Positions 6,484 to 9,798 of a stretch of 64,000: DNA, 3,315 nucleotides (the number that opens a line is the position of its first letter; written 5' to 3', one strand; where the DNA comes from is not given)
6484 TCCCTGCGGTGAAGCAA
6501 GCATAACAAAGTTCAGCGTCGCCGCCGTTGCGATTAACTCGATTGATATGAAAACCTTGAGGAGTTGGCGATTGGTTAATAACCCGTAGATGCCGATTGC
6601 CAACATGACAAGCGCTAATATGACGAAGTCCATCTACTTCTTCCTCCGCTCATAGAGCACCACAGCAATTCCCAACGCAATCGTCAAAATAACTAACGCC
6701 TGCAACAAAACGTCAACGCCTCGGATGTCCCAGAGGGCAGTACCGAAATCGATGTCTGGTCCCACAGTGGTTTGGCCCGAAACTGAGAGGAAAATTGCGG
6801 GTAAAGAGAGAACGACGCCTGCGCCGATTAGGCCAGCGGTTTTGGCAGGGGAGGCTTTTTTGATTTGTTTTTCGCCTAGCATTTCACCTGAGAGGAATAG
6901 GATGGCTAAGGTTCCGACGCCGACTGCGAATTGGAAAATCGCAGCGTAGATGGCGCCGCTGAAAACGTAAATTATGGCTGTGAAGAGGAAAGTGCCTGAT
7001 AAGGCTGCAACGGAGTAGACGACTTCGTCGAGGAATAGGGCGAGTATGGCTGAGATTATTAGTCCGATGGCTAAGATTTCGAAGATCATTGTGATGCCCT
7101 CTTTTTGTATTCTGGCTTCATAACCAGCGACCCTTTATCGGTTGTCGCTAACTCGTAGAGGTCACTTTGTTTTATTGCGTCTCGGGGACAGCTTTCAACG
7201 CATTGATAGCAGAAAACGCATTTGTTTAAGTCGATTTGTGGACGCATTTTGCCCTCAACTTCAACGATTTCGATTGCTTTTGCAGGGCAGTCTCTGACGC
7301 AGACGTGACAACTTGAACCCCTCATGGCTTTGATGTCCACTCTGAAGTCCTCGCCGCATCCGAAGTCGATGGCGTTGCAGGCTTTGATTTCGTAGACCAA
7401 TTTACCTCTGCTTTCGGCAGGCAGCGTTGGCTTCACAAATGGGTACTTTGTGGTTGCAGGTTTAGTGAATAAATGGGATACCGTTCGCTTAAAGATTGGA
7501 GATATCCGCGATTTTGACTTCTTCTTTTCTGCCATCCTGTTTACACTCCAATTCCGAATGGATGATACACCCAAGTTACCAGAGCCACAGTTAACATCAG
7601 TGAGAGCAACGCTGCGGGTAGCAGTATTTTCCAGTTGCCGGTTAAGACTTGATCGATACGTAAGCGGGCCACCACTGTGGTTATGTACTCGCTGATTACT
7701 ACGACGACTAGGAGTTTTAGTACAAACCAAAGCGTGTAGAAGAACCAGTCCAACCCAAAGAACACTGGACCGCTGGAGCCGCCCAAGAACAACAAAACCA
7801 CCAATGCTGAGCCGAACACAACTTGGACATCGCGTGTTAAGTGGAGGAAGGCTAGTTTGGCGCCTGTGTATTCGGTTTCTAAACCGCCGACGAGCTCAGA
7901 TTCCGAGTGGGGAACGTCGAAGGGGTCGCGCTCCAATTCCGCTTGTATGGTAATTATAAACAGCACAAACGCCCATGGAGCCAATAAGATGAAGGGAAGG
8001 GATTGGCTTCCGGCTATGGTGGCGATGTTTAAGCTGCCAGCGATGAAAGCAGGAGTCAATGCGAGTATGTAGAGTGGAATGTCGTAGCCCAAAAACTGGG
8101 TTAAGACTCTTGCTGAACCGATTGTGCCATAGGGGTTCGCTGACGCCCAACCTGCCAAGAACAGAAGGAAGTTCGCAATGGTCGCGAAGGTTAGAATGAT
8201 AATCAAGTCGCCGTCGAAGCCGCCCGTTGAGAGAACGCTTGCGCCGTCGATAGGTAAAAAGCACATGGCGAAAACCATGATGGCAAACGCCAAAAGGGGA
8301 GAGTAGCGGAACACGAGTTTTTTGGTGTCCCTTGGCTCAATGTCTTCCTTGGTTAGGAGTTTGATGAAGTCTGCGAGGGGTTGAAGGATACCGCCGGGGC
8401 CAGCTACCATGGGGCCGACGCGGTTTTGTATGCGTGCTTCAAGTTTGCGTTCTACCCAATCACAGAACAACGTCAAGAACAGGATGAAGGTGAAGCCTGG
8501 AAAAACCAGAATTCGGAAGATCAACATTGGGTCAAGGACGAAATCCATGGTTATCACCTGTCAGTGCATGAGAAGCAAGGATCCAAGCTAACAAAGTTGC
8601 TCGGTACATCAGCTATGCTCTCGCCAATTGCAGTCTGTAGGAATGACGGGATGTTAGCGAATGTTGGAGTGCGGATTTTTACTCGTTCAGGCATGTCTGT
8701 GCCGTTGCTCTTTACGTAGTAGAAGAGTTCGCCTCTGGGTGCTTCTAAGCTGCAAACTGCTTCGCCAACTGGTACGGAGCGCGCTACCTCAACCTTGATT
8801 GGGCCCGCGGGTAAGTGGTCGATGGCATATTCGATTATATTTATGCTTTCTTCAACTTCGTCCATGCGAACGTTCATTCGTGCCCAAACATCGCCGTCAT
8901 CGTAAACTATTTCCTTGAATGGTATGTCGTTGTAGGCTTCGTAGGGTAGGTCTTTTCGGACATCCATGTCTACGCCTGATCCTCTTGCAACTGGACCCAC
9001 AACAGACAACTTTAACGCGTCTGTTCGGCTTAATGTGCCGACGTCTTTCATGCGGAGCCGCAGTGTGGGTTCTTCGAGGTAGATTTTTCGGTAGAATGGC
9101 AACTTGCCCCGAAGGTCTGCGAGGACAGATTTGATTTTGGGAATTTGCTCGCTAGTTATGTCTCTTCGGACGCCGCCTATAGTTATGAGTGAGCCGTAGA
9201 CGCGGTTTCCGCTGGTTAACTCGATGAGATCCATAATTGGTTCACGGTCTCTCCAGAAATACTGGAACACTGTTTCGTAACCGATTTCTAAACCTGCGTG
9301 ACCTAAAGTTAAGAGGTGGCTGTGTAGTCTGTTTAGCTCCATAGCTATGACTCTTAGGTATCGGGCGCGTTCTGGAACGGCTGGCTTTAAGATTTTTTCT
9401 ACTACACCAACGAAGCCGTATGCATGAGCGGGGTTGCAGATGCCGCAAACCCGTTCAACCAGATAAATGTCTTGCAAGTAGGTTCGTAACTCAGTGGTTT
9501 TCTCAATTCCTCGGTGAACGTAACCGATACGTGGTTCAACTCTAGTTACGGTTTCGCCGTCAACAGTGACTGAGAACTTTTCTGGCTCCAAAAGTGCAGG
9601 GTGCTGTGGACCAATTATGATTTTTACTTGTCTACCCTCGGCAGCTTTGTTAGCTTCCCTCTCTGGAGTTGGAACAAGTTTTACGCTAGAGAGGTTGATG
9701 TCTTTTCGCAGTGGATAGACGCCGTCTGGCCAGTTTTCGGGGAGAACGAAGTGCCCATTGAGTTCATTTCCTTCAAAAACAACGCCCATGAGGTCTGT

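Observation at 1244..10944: Complex-I-ordered 11-gene operon has a [NiFe]-hydrogenase-type catalytic core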

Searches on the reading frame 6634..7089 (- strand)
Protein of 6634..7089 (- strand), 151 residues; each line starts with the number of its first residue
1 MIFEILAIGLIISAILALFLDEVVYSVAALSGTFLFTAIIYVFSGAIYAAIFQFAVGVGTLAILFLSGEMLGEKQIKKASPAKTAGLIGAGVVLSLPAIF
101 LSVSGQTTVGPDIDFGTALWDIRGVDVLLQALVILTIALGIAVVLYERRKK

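Call 4: search_protein_families(library=pfam, proteins=[window:6634-7089:-])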
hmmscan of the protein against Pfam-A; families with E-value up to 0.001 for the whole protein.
window:6634-7089:- (151 aa): 1 family
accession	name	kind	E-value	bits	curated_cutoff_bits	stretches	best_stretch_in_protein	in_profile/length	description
PF00499.25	Oxidored_q3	-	1e-08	35.5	33.2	1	13-145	1-146/146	NADH-ubiquinone/plastoquinone oxidoreductase chain 6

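Call 5: search_protein_families(library=ncbifam, proteins=[window:6634-7089:-])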
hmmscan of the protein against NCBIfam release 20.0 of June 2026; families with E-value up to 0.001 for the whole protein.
window:6634-7089:- (151 aa): 2 families
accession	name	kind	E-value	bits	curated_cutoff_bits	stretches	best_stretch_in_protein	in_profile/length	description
NF005163.0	PRK06638.1-3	equivalog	6.9e-07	28.9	174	1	2-104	11-115/203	NADH-quinone oxidoreductase subunit J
NF005168.0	PRK06638.2-3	equivalog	1.6e-06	28.2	154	1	3-90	8-100/172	NADH-quinone oxidoreductase subunit J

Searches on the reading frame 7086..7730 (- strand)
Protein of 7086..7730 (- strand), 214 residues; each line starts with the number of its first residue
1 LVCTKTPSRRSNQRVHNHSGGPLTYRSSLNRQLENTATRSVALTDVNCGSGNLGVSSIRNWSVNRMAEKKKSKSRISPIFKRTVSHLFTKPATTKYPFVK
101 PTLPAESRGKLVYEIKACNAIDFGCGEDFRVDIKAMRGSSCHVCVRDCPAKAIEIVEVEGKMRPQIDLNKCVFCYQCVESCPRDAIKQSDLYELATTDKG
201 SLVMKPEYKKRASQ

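Call 4: search_protein_families(library=pfam, proteins=[window:7086-7730:-])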
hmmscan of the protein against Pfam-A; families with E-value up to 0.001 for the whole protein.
window:7086-7730:- (214 aa): 7 families
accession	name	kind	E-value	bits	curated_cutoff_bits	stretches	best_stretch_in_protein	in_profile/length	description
PF00037.32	Fer4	-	3e-10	39.9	21.1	1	164-187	1-24/24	4Fe-4S binding domain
PF13187.11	Fer4_9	-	2.6e-09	37.4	27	1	140-186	4-52/52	4Fe-4S dicluster domain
PF12838.12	Fer4_7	-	5.5e-09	36.8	27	1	140-185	4-52/52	4Fe-4S dicluster domain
PF13484.11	Fer4_16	-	1.4e-07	32.6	30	0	170-192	1-22/66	4Fe-4S double cluster binding domain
PF13237.11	Fer4_10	-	5.4e-07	29.9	25.5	1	140-182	11-53/53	4Fe-4S dicluster domain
PF14697.11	Fer4_21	-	5.6e-06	26.8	35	1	140-187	10-58/59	4Fe-4S dicluster domain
PF12837.12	Fer4_6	-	0.00027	21.2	25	1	164-186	2-24/24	4Fe-4S binding domain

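Call 5: search_protein_families(library=ncbifam, proteins=[window:7086-7730:-])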
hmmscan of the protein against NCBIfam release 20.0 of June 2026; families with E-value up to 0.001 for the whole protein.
window:7086-7730:- (214 aa): 59 families (the best 25 are shown)
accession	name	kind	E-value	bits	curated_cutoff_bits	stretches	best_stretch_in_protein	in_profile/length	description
NF006221.0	PRK08348.1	subfamily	2e-19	69.6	124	2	138-199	46-105/136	NADH-plastoquinone oxidoreductase subunit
TIGR01971.1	NuoI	subfamily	1.1e-17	63.8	113.05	1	83-207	5-119/121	NADH-quinone oxidoreductase, chain I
NF004541.0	PRK05888.2-2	equivalog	1e-16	61.2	217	1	119-208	44-133/168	NADH-quinone oxidoreductase subunit NuoI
NF009053.0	PRK12387.1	subfamily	8.9e-16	58.2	204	1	137-209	39-113/180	formate hydrogenlyase complex iron-sulfur subunit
NF004543.0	PRK05888.2-5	equivalog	1e-13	51.2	243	1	140-199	63-128/217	NADH-quinone oxidoreductase subunit NuoI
NF004537.0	PRK05888.1-3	equivalog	3.9e-13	49.4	163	1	140-204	72-148/204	NADH-quinone oxidoreductase subunit NuoI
NF006076.0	PRK08222.1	equivalog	1.7e-12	47.5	270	1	132-209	34-113/181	hydrogenase 4 subunit H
TIGR00403.1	ndhI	equivalog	4e-11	42.8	302.35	1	135-202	61-135/183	NAD(P)H-quinone oxidoreductase subunit I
NF004536.0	PRK05888.1-1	equivalog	8.4e-11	41.5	212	1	81-205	18-133/180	NADH-quinone oxidoreductase subunit NuoI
TIGR02700.1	flavo_MJ0208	hypoth_equivalog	5.5e-10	38.9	251.35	1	133-194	145-202/234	dihydromethanopterin reductase (acceptor)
NF004538.0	PRK05888.1-4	equivalog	8.2e-10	38.5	135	1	137-205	62-136/162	NADH-quinone oxidoreductase subunit NuoI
NF040612.1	F420_dehyd_FpoI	exception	8.9e-10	38.5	180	1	139-194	45-107/135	F420H2 dehydrogenase subunit FpoI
NF004539.0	PRK05888.1-5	equivalog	7.1e-09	35.5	225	1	136-204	61-135/162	NADH-quinone oxidoreductase subunit NuoI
NF042909.1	FMH_DH_FwdF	exception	5.7e-08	32.2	375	1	131-188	133-197/336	tungsten-dependent formylmethanofuran dehydrogenase subunit FwdF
TIGR04105.1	FeFe_hydrog_B1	subfamily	7.7e-08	31.4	450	1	122-188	96-161/462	monomeric [FeFe] hydrogenase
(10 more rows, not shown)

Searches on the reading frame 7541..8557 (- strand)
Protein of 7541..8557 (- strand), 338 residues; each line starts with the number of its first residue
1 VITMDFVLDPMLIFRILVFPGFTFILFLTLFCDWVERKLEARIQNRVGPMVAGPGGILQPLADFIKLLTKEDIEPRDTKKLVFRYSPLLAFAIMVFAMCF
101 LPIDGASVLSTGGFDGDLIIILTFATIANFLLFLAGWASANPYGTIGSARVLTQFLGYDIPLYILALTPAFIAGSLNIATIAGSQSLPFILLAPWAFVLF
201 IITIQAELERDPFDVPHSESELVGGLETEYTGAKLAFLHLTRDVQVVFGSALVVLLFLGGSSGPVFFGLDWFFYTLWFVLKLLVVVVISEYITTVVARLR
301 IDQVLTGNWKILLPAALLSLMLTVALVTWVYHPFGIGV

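Call 4: search_protein_families(library=pfam, proteins=[window:7541-8557:-])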
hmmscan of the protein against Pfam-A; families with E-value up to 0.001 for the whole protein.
window:7541-8557:- (338 aa): 1 family
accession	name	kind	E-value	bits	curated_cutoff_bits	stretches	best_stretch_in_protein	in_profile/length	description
PF00146.26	NADHdh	-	1e-85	288.2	27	1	23-323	8-297/298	NADH dehydrogenase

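Call 5: search_protein_families(library=ncbifam, proteins=[window:7541-8557:-])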
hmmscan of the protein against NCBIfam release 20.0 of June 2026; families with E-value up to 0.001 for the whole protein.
window:7541-8557:- (338 aa): 7 families
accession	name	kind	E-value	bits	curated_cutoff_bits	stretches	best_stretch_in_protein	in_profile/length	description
NF004741.0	PRK06076.1-2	equivalog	9.5e-75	251.9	305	1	11-329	19-335/337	NADH-quinone oxidoreductase subunit NuoH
NF040610.1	F420_dehyd_FpoH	exception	6.7e-64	216.4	475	1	17-327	15-336/339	F420H2 dehydrogenase subunit FpoH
NF004743.0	PRK06076.1-4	equivalog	5.8e-59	200.1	494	1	5-324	7-339/433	NADH-quinone oxidoreductase subunit NuoH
NF004740.0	PRK06076.1-1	equivalog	1.3e-55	189.2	399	1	22-329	22-322/325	NADH-quinone oxidoreductase subunit NuoH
NF004745.0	PRK06076.1-6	equivalog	6.6e-53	180.1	450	1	22-329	23-335/341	NADH-quinone oxidoreductase subunit NuoH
NF004744.0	PRK06076.1-5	equivalog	1.2e-50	172.8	542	2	30-265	46-284/372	NADH-quinone oxidoreductase subunit NuoH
NF004742.0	PRK06076.1-3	equivalog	9.4e-47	159.9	531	1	14-327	26-348/356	NADH-quinone oxidoreductase subunit NuoH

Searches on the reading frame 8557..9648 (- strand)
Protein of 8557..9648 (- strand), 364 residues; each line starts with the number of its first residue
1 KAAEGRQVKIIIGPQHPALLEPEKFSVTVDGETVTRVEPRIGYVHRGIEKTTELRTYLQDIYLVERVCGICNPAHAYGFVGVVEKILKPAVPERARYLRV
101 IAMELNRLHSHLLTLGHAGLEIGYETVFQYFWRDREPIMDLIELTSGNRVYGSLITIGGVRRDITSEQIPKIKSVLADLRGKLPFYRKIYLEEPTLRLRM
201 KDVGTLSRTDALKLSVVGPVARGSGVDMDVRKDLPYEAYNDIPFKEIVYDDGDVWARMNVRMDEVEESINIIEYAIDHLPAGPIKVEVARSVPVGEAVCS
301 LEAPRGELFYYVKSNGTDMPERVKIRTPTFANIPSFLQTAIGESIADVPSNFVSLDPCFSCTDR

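Call 29: search_protein_representatives(protein=window:8557-9648:-)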
Query: 364 residues. Proteins with E-value up to 0.001 (for the whole library): 10221; up to 1e-10: 4614; up to 1e-30: 892. The best 150 are listed.
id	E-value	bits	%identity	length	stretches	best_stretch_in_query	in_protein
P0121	1.7e-135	468.2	58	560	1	8-364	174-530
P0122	6.4e-103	361.0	50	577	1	3-364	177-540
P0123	2.4e-102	359.1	46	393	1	7-364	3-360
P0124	2.4e-100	352.5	46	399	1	10-364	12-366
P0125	3.4e-100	352.0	44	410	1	5-364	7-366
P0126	1.9e-97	343.0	47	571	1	9-364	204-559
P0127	1.1e-96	340.5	45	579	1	8-364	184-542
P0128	2.1e-96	339.5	45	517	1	3-364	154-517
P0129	2.2e-96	339.5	47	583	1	9-364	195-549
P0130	8.8e-96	337.5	47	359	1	8-364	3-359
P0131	1.3e-95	336.9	49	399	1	8-364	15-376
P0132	1.2e-94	333.8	45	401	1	8-364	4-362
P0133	1.8e-93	329.9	46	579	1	10-364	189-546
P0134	5.0e-93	328.5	47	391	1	10-364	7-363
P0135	6.9e-93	328.0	47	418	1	6-364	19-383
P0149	3.2e-87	309.4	45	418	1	10-364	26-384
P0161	5.8e-82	292.1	42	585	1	10-364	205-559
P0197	1.3e-70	254.8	39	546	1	4-364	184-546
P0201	1.8e-69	251.0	39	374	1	6-364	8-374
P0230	9.6e-64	232.1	37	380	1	10-357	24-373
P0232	1.5e-63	231.5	38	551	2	8-293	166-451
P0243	2.0e-62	227.8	35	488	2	3-288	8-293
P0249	4.3e-61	223.4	36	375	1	7-364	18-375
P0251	8.4e-61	222.5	39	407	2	4-293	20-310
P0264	5.1e-59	216.6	35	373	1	9-363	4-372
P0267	6.4e-59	216.3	37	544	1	10-364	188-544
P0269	1.2e-58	215.4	36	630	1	11-360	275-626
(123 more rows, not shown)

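Call 37: list_cluster_members(proteins=[P0121, P0122, P0161, P0127, P0149, P0126, P0124, P0123, P0125, P0128])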
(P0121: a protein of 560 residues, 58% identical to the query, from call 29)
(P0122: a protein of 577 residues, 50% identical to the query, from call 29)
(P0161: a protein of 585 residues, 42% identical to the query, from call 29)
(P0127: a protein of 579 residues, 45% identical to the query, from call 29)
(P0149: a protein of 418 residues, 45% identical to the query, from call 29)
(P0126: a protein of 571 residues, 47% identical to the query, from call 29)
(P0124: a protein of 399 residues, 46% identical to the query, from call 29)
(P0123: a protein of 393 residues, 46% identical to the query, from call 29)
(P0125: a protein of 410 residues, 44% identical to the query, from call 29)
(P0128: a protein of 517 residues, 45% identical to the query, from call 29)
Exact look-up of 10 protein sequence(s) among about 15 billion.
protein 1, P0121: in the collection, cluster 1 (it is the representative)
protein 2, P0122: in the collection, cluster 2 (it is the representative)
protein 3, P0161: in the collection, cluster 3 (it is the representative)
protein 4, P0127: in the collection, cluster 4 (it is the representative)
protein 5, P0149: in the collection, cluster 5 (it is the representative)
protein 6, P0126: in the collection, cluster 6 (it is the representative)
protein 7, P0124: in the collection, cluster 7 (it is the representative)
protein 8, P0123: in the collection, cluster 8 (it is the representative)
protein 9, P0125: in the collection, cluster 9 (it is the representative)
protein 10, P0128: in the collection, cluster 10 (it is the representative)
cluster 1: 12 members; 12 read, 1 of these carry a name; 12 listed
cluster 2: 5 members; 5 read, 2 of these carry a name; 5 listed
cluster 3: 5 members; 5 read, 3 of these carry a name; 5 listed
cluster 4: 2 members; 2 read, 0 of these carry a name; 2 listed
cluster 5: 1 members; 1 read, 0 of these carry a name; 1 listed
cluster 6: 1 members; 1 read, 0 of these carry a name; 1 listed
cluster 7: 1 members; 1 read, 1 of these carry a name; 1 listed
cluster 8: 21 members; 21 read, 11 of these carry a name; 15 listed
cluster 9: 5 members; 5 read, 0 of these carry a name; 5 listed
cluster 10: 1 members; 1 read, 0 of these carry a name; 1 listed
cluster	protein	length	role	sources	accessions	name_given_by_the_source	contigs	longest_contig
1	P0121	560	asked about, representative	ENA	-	-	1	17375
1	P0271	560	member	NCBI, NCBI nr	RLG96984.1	NADH-quinone oxidoreductase subunit D [Candidatus Bathyarchaeota archaeon] | MAG: NADH-quinone oxidoreductase subunit D [Candidatus Bathyarchaeota archaeon]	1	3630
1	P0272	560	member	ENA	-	-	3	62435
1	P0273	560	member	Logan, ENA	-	-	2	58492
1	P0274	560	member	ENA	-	-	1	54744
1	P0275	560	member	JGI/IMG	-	-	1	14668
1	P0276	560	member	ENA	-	-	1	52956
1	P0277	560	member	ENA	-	-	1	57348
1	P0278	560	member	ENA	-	-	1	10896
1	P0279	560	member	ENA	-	-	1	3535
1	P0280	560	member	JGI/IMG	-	-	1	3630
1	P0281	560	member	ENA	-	-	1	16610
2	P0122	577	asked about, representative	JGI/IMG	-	-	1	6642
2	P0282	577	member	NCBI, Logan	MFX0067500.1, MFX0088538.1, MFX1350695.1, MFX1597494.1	MAG: NADH-quinone oxidoreductase subunit C [Promethearchaeota archaeon]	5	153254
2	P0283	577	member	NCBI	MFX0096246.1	MAG: NADH-quinone oxidoreductase subunit C [Candidatus Hodarchaeota archaeon]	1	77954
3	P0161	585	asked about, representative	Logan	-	-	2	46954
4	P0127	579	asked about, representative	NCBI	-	-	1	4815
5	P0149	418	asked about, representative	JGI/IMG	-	-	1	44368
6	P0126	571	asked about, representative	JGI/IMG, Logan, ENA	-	-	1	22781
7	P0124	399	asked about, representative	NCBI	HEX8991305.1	MAG TPA: nickel-dependent hydrogenase large subunit [Anaerolineales bacterium]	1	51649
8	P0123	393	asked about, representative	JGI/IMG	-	NADH-quinone oxidoreductase subunit D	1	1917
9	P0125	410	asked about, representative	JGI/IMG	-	-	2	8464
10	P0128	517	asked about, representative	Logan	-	-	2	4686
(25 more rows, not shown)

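Call 38: find_encoding_contigs(protein=P0122, flank=10000, max_places=3)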
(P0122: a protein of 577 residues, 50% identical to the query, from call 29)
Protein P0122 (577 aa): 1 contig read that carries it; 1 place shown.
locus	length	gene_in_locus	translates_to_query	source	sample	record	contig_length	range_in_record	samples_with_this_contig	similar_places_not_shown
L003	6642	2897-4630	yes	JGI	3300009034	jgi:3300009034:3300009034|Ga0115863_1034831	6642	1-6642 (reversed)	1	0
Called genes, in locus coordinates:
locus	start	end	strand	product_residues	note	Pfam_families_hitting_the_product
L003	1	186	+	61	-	?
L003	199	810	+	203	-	PF13237:Fer4_10 (faint), PF12838:Fer4_7 (weak), PF00037:Fer4 (weak)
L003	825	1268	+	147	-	PF01058:Oxidored_q6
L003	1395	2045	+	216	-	PF01871:AMMECR1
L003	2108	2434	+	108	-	PF00507:Oxidored_q4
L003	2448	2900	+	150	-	PF01058:Oxidored_q6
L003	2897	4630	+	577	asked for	PF00329:Complex1_30kDa, PF00374:NiFeSe_Hases, PF00346:Complex1_49kDa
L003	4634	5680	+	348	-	PF00146:NADHdh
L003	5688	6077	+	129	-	PF13183:Fer4_8 (faint), PF13534:Fer4_17 (faint), PF17179:Fer4_22 (faint), PF00037:Fer4 (weak), PF12837:Fer4_6 (weak), PF12838:Fer4_7, PF13187:Fer4_9, PF00037:Fer4 (weak), +4 more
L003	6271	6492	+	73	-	PF00125:Histone, PF00808:CBFD_NFYB_HMF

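Call 39: find_encoding_contigs(protein=P0121, flank=10000, max_places=3)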
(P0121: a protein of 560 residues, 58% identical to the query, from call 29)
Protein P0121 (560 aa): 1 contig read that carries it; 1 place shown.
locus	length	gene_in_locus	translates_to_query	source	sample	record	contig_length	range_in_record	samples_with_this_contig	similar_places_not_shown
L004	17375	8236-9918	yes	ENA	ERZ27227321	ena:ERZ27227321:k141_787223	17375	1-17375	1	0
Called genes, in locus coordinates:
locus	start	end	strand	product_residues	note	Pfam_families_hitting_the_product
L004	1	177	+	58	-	?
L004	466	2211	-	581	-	PF02538:Hydantoinase_B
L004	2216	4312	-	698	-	PF05378:Hydant_A_N, PF01968:Hydantoinase_A, PF19278:Hydant_A_C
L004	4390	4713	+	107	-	-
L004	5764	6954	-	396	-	PF01637:ATPase_2, PF13173:AAA_14 (faint), PF21100:WHD_MCM (weak)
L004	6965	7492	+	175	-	-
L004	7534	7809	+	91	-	PF00507:Oxidored_q4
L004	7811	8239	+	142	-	PF01058:Oxidored_q6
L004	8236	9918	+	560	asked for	PF00329:Complex1_30kDa, PF00374:NiFeSe_Hases, PF00346:Complex1_49kDa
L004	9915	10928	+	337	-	PF00146:NADHdh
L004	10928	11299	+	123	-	PF13534:Fer4_17 (faint), PF12838:Fer4_7, PF00037:Fer4, PF12837:Fer4_6 (weak), PF13237:Fer4_10, PF14697:Fer4_21, PF13187:Fer4_9, PF00037:Fer4, +6 more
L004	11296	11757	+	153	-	PF00499:Oxidored_q3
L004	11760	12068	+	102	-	PF00420:Oxidored_q2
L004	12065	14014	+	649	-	PF00662:Proton_antipo_N, PF00361:Proton_antipo_M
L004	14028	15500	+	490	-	PF00361:Proton_antipo_M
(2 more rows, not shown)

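Call 67: list_cluster_members(proteins=[P0232, P0243, P0197, P0269, P0251, P0230, P0267, P0264, P0249, P0201])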
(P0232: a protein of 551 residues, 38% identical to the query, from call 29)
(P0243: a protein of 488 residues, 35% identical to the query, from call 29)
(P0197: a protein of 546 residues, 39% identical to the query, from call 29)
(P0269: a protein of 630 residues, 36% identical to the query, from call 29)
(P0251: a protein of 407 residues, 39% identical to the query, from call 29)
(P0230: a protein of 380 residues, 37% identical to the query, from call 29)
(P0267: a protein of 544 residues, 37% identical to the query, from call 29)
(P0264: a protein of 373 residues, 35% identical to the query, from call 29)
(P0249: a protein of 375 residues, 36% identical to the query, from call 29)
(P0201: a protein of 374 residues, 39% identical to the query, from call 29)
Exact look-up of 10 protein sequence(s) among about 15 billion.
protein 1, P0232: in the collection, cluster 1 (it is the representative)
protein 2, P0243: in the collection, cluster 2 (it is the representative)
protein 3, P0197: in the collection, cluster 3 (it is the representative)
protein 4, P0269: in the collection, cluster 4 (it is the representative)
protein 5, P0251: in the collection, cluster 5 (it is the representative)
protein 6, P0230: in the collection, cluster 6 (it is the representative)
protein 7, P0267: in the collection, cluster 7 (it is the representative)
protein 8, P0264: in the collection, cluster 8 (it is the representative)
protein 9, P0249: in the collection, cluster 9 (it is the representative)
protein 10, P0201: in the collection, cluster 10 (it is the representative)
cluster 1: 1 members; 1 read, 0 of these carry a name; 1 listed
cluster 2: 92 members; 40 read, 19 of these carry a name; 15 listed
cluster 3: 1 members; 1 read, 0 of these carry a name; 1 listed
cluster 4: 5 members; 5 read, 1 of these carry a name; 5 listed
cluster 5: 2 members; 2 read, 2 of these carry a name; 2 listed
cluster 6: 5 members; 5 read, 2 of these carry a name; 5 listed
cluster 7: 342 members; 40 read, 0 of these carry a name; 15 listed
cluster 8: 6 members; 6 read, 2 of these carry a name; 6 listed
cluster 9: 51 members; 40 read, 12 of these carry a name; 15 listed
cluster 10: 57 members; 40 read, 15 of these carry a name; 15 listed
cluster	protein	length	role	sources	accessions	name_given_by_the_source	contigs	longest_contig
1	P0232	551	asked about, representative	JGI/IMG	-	-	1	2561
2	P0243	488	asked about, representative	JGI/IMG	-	NADH:ubiquinone oxidoreductase subunit D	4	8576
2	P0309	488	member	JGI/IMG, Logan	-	NADH:ubiquinone oxidoreductase subunit D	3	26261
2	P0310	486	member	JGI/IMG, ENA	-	NADH:ubiquinone oxidoreductase subunit D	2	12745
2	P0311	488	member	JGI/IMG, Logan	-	NADH:ubiquinone oxidoreductase subunit D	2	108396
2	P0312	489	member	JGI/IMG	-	NADH:ubiquinone oxidoreductase subunit D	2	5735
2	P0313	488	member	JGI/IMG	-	NADH:ubiquinone oxidoreductase subunit D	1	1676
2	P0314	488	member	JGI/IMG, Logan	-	NADH:ubiquinone oxidoreductase subunit D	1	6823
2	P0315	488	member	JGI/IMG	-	NADH:ubiquinone oxidoreductase subunit D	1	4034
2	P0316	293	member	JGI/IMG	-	NADH:ubiquinone oxidoreductase subunit D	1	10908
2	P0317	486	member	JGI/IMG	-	NADH:ubiquinone oxidoreductase subunit D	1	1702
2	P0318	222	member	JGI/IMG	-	NADH:ubiquinone oxidoreductase subunit D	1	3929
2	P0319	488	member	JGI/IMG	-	NADH:ubiquinone oxidoreductase subunit D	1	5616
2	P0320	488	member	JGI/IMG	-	NADH:ubiquinone oxidoreductase subunit D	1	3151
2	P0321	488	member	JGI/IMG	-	NADH:ubiquinone oxidoreductase subunit D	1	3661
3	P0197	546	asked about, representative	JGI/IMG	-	-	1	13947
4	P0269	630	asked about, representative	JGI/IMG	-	-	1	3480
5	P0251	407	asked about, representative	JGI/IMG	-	NADH-quinone oxidoreductase subunit D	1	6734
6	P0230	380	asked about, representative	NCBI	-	-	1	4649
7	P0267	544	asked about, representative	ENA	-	-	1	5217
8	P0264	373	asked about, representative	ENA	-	-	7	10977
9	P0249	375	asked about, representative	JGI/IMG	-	NADH:ubiquinone oxidoreductase subunit D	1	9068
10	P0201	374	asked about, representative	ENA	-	-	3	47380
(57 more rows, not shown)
